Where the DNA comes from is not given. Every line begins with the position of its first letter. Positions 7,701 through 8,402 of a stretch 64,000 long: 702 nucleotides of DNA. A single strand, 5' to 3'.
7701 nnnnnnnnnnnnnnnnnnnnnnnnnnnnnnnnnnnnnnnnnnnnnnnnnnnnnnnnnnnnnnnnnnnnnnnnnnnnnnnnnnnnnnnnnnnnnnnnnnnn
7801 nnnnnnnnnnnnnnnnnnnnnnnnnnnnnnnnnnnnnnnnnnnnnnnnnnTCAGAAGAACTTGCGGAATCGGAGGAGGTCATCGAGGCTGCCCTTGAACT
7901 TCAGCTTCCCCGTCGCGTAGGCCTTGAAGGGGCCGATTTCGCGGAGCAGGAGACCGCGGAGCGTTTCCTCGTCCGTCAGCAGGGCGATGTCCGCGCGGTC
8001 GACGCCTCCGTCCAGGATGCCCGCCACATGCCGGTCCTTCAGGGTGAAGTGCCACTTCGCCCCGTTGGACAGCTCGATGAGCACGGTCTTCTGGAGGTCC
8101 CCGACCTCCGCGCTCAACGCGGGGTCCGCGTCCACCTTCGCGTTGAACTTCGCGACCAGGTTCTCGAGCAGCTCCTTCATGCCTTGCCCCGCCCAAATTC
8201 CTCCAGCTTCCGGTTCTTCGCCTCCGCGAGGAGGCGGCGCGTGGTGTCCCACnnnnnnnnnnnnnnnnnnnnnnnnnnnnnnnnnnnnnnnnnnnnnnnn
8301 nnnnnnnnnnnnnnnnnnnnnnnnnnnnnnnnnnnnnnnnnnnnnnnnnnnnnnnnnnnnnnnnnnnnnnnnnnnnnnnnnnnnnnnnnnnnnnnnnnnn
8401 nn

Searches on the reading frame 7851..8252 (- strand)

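Call 3: search_protein_families(library=pfam, proteins=[window:7851-8252:-], max_evalue=0.01)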
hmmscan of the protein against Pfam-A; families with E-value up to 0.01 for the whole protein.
window:7851-8252:- (133 aa): 2 families
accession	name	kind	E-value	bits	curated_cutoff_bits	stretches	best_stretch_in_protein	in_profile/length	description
PF02036.22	SCP2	-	2.1e-09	38.1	21.3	1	41-132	6-99/101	SCP-2 sterol transfer family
PF14864.11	Alkyl_sulf_C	-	0.0013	19.4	27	1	48-130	38-110/125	Alkyl sulfatase C-terminal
